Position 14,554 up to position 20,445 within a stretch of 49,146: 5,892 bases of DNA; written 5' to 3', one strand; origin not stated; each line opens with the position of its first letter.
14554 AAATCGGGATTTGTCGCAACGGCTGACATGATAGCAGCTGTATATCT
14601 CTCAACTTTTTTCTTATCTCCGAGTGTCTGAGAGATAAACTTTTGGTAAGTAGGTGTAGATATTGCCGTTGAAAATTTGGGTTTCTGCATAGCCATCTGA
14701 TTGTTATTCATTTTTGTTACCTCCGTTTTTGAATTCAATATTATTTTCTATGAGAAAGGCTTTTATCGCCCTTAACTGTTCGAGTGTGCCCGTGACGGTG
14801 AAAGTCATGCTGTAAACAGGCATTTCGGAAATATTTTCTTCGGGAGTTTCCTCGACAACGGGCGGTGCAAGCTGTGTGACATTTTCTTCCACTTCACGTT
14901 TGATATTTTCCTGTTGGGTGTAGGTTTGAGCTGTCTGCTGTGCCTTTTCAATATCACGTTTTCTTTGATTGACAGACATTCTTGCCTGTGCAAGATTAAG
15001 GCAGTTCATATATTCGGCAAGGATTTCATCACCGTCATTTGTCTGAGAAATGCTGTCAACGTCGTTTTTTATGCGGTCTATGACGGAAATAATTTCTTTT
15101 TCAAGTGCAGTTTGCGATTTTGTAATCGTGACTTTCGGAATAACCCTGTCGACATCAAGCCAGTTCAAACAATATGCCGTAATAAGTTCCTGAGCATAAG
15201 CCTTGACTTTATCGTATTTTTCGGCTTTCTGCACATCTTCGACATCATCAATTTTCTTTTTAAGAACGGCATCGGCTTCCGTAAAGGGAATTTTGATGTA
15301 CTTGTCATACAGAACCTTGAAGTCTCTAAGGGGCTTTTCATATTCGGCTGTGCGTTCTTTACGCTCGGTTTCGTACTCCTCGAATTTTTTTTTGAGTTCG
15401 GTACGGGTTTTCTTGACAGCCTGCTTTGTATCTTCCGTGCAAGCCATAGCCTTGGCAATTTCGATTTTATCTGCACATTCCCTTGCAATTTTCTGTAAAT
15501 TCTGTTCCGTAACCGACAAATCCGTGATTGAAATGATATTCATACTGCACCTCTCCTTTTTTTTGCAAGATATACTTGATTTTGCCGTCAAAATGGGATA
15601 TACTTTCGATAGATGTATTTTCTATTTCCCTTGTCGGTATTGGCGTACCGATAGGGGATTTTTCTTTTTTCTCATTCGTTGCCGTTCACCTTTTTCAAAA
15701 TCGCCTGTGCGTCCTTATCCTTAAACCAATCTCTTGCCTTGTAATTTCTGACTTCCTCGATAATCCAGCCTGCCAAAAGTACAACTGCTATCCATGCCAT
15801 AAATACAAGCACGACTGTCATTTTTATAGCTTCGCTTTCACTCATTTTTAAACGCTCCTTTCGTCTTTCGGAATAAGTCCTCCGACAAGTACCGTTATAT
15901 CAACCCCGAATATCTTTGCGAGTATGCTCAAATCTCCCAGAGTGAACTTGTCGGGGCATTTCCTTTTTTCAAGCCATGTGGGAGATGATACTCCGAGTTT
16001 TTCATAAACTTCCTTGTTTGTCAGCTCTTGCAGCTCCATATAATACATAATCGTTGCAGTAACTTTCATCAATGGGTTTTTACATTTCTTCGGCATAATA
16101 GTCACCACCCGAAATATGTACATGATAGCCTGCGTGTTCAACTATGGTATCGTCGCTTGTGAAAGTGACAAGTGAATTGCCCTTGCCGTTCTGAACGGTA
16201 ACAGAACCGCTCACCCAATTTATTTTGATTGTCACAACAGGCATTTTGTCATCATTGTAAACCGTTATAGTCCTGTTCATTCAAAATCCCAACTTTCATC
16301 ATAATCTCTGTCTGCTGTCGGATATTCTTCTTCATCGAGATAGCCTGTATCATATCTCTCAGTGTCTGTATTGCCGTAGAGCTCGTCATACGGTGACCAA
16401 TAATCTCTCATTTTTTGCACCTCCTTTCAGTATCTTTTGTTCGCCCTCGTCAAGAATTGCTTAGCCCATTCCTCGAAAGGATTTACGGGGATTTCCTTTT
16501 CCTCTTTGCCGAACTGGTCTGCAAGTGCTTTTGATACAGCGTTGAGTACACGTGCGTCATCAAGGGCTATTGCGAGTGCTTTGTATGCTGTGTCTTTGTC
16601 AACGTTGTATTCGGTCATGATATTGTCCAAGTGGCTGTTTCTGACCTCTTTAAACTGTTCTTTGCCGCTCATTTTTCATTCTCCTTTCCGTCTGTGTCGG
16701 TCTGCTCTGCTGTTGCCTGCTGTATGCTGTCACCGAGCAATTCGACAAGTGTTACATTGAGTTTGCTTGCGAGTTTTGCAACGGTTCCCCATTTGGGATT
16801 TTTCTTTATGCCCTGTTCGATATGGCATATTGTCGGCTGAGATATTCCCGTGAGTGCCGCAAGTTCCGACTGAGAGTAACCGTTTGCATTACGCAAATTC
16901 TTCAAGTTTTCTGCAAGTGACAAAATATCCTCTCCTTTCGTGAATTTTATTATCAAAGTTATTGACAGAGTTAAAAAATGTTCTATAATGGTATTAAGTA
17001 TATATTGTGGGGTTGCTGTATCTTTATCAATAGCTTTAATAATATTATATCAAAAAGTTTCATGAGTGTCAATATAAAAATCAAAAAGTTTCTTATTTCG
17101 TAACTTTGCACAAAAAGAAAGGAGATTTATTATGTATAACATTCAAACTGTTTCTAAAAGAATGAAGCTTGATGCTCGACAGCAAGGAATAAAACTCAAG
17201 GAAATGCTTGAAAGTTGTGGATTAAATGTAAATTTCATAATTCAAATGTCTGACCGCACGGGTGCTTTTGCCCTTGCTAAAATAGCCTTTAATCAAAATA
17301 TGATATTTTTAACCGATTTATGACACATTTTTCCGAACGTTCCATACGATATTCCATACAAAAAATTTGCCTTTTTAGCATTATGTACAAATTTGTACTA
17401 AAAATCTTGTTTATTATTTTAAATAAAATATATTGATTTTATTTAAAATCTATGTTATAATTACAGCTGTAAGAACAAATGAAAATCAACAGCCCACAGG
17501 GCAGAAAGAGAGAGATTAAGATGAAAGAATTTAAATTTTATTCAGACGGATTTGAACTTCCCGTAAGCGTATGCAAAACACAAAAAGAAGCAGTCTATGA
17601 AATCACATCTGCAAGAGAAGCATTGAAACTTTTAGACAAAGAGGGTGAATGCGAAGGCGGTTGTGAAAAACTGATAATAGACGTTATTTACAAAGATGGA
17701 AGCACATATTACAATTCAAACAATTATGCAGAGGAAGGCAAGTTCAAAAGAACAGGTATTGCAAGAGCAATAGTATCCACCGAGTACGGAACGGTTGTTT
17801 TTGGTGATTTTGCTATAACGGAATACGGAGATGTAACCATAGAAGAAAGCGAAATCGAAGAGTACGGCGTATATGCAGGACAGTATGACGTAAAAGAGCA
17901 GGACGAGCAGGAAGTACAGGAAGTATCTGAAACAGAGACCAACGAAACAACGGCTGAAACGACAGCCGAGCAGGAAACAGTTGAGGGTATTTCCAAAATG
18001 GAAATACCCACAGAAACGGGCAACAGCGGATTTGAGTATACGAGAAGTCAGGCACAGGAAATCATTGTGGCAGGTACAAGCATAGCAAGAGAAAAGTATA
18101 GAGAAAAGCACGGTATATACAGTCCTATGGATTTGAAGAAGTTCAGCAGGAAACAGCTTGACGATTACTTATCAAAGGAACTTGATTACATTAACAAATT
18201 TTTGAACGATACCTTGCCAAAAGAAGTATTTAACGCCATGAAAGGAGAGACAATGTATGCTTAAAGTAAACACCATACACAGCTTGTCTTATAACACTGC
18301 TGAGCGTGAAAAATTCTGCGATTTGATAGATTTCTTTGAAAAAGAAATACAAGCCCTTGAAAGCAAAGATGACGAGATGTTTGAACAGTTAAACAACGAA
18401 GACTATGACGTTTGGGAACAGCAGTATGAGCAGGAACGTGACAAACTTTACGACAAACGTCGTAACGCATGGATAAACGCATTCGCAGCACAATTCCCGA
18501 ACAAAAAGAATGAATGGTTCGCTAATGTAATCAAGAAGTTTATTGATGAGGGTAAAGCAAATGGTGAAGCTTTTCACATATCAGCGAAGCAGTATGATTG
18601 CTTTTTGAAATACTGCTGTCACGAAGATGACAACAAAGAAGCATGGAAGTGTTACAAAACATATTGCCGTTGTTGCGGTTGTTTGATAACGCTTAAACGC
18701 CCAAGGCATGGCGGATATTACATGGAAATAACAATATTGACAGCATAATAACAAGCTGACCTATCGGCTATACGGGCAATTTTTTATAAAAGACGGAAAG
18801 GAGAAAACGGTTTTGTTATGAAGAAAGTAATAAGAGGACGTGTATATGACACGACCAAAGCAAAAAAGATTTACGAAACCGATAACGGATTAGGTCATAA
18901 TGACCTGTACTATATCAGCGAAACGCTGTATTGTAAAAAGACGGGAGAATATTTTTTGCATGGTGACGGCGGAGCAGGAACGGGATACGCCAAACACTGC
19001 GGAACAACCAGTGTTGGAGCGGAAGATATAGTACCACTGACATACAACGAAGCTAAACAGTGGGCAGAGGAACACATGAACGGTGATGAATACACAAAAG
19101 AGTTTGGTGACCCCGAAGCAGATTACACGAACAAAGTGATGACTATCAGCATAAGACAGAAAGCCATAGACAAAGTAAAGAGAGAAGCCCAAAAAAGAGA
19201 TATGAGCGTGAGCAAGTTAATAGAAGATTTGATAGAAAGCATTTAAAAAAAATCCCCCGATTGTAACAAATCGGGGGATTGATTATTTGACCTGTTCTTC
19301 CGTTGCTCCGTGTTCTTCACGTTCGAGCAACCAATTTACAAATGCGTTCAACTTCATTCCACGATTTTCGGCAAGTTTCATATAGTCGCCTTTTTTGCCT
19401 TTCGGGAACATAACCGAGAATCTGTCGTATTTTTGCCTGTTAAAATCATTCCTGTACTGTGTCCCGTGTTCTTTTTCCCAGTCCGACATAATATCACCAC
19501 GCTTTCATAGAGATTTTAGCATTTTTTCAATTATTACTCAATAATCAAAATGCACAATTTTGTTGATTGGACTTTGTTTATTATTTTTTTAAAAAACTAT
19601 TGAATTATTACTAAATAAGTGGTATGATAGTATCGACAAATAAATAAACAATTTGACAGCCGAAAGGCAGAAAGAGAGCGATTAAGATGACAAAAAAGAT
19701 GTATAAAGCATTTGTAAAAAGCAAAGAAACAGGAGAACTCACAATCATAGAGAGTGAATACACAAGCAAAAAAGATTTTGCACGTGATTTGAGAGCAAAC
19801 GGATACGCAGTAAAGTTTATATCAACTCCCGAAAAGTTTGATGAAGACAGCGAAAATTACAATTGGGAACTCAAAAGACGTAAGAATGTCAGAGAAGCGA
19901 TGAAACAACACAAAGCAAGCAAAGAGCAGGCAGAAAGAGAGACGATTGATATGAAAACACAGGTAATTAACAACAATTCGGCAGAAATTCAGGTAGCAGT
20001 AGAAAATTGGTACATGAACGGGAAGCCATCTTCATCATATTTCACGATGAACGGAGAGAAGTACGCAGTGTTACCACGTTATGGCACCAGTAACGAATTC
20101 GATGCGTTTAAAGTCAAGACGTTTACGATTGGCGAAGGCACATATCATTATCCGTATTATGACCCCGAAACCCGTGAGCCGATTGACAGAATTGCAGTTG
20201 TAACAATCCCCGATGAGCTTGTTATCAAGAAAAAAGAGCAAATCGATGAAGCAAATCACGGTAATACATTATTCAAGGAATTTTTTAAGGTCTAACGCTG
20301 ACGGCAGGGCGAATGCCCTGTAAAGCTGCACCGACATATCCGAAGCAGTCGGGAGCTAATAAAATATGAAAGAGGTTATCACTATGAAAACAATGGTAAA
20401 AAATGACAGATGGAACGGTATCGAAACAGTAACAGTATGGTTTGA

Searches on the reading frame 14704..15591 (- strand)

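Call 29: search_protein_families(library=phrogs, max_evalue=0.001, proteins=[window:14704-15591:-])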
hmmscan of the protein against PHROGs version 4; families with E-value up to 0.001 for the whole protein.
window:14704-15591:- (295 aa): 1 family
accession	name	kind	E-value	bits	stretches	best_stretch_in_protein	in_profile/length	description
phrog_674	-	unknown function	1.6e-35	124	1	24-288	19-309/312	-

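Call 47: search_protein_families(library=pfam, max_evalue=0.001, proteins=[window:14704-15591:-])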
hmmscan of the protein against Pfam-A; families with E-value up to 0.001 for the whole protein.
window:14704-15591:- (295 aa): 1 family
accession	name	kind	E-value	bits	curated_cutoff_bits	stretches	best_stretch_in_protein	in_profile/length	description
PF07083.16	DUF1351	-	6.5e-11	42.8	27.8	1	31-200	14-180/210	Protein of unknown function (DUF1351)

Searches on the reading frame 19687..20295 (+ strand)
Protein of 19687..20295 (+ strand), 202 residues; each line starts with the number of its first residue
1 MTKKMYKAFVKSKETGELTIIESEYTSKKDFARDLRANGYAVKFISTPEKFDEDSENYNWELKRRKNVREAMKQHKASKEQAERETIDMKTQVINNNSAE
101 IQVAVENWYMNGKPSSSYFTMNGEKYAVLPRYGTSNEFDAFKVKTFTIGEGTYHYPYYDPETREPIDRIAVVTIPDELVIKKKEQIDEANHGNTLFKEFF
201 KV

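Call 29: search_protein_families(library=phrogs, max_evalue=0.001, proteins=[window:19687-20295:+])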
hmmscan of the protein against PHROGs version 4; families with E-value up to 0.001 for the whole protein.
window:19687-20295:+ (202 aa): 0 families

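Call 47: search_protein_families(library=pfam, max_evalue=0.001, proteins=[window:19687-20295:+])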
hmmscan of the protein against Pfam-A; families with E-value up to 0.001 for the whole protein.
window:19687-20295:+ (202 aa): 1 family
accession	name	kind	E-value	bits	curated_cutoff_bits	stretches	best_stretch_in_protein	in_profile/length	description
PF24199.1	DUF7424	-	4.1e-05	23.9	27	1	54-125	94-167/196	Domain of unknown function (DUF7424)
